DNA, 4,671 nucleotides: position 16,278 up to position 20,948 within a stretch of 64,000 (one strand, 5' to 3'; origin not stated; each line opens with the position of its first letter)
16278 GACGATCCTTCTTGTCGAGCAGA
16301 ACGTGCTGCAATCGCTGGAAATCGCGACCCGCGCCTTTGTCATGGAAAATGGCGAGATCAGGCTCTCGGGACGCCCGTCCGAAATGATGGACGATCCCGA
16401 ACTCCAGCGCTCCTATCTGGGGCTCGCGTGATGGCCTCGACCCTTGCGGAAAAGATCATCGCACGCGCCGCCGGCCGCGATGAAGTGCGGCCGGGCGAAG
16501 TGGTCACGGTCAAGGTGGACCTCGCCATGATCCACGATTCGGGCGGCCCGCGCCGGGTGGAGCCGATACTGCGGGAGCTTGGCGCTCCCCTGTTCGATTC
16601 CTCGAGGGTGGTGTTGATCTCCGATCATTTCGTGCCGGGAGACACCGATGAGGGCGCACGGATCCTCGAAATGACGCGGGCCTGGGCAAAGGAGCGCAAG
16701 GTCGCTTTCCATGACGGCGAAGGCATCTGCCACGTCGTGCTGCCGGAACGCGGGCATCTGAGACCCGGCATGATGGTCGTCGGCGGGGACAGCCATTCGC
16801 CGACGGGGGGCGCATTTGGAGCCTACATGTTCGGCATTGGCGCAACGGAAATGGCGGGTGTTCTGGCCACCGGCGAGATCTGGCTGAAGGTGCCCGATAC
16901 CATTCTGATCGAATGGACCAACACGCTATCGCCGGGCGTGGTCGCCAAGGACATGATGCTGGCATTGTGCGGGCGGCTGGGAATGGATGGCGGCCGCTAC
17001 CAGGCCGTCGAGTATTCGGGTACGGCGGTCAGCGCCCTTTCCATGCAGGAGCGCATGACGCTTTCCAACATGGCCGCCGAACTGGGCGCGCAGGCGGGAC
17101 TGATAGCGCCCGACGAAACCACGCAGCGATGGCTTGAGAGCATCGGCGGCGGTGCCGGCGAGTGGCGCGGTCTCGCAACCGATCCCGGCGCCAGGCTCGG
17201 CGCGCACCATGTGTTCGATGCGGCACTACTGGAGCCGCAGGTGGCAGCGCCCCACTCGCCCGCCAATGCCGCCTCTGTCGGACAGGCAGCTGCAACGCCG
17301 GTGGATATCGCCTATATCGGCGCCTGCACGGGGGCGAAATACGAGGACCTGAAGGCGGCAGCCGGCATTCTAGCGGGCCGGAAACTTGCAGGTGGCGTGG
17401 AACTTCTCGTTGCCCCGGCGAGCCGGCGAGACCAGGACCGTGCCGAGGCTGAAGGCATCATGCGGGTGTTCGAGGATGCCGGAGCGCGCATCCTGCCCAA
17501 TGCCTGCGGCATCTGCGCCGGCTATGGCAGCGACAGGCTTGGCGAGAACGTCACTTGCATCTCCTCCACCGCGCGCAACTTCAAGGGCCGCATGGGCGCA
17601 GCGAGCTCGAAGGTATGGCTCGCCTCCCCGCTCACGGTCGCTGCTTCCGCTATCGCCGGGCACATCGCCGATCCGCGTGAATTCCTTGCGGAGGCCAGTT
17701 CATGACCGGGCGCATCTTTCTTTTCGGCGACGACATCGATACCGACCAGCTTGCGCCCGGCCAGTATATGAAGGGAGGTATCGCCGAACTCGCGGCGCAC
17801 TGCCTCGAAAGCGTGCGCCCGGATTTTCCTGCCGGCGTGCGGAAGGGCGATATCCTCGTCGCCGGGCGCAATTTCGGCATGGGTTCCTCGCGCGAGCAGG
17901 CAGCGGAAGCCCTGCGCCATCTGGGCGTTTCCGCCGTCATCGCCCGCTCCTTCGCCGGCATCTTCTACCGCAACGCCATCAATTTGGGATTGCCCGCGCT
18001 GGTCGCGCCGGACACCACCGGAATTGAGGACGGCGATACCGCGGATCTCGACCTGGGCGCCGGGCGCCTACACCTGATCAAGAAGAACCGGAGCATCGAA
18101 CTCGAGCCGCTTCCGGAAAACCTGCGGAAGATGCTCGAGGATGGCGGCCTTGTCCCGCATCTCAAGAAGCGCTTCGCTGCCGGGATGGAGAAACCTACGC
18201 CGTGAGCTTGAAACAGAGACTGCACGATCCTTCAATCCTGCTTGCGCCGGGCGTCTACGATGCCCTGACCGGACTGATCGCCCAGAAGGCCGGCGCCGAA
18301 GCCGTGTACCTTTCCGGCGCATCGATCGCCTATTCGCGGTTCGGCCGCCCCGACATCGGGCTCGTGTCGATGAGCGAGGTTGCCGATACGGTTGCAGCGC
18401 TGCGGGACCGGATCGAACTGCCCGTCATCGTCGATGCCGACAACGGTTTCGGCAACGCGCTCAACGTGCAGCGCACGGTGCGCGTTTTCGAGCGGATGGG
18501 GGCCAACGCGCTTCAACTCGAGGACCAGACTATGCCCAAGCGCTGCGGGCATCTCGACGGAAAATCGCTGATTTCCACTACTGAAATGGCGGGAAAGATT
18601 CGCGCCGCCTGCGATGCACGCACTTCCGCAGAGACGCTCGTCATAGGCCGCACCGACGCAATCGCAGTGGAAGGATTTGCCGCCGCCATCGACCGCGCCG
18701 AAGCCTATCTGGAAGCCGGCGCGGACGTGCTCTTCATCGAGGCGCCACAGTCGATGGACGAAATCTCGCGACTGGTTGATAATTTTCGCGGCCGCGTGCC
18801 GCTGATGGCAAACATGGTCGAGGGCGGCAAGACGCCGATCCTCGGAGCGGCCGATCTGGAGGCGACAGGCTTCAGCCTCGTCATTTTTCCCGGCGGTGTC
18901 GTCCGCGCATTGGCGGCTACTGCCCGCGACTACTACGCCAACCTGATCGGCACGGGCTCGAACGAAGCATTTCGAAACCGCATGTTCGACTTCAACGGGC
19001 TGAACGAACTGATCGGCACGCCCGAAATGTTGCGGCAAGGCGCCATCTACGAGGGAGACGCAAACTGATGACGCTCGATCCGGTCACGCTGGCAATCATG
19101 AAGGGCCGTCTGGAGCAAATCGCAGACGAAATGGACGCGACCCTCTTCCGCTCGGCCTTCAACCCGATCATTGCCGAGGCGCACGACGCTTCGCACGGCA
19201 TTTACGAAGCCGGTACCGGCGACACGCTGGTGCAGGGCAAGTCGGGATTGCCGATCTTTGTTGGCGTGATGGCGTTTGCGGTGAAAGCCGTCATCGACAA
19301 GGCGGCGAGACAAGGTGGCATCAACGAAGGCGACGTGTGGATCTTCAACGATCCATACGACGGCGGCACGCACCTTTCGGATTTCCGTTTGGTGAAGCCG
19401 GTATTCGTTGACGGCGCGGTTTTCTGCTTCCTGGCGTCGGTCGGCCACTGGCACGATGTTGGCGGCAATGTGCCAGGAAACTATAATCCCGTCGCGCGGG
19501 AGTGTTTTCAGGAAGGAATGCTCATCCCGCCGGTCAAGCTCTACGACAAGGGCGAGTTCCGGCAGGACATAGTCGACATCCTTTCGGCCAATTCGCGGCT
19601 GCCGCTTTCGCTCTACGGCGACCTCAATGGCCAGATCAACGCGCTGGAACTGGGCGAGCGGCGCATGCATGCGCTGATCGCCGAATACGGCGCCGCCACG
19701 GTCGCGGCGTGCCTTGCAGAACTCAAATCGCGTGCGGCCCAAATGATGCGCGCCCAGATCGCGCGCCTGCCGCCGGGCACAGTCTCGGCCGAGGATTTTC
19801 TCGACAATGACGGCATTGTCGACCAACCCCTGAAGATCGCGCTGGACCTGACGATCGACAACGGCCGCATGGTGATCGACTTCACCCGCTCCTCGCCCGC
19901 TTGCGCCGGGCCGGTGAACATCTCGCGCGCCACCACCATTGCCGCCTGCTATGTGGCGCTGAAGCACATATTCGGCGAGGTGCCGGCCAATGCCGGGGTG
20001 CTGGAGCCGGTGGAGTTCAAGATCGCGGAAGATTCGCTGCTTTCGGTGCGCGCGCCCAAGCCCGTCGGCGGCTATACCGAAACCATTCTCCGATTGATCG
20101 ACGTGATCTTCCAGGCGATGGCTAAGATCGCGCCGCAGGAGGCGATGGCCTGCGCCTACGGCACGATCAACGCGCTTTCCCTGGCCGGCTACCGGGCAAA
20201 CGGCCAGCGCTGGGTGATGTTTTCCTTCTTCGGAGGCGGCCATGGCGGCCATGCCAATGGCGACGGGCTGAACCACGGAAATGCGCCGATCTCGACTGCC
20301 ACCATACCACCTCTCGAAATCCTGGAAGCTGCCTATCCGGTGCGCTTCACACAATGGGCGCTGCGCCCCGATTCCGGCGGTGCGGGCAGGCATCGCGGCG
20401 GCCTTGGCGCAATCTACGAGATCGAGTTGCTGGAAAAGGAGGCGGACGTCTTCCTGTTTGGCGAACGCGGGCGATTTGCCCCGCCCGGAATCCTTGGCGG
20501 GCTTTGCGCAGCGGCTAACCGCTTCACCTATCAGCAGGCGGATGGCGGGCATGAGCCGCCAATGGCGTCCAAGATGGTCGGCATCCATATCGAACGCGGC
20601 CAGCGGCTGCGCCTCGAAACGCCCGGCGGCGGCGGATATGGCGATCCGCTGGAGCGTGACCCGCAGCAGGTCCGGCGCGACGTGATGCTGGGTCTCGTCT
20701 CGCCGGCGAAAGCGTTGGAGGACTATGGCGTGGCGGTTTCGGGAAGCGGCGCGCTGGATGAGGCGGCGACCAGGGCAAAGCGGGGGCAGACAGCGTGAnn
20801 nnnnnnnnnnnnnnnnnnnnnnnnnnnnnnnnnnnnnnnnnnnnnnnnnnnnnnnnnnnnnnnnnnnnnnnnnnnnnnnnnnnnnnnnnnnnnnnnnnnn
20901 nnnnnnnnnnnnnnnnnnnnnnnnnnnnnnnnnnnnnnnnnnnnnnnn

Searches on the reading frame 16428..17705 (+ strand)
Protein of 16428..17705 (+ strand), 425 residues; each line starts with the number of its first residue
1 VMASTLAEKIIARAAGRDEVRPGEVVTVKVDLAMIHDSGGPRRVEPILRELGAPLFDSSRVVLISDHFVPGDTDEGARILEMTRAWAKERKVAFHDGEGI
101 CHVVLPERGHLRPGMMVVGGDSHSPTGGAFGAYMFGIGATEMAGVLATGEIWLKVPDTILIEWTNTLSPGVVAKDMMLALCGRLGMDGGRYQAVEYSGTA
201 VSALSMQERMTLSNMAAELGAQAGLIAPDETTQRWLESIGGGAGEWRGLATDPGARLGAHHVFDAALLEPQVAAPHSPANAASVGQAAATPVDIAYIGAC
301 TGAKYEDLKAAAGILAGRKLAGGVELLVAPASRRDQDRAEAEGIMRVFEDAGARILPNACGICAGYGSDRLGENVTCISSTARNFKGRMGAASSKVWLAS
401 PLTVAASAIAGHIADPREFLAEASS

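Call 59: search_protein_families(library=pfam, proteins=[window:16428-17705:+])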
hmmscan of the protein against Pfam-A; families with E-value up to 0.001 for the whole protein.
window:16428-17705:+ (425 aa): 2 families
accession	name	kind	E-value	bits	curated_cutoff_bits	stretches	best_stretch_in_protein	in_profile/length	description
PF00330.25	Aconitase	-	1.7e-93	314.6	28.7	1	30-411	20-463/463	Aconitase family (aconitate hydratase)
PF04412.18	AcnX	-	0.00016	21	31.5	1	286-387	285-383/400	Aconitase X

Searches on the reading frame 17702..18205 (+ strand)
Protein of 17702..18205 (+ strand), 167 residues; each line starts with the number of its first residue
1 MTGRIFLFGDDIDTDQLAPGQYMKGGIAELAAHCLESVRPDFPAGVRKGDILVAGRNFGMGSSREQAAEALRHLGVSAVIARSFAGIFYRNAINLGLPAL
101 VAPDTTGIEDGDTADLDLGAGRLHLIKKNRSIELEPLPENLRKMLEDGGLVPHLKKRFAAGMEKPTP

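Call 59: search_protein_families(library=pfam, proteins=[window:17702-18205:+])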
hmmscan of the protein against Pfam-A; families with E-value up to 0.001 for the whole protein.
window:17702-18205:+ (167 aa): 1 family
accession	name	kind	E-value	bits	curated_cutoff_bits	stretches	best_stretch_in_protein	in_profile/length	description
PF00694.25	Aconitase_C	-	1.8e-18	67.6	22.8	1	48-100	73-126/131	Aconitase C-terminal domain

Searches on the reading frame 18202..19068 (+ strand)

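Call 59: search_protein_families(library=pfam, proteins=[window:18202-19068:+])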
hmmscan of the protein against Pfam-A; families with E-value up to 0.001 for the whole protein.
window:18202-19068:+ (288 aa): 2 families
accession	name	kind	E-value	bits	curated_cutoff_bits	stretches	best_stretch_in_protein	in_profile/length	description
PF13714.12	PEP_mutase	-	1.5e-47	162.6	31.5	1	5-246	3-237/240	Phosphoenolpyruvate phosphomutase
PF00463.27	ICL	-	9.3e-13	48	26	1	73-174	150-254/526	Isocitrate lyase family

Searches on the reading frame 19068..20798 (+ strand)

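Call 59: search_protein_families(library=pfam, proteins=[window:19068-20798:+])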
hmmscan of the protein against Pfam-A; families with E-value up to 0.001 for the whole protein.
window:19068-20798:+ (576 aa): 1 family
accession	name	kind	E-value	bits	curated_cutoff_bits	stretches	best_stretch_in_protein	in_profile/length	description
PF02538.19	Hydantoinase_B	-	1e-170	569.1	26.8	1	4-527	1-519/519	Hydantoinase B/oxoprolinase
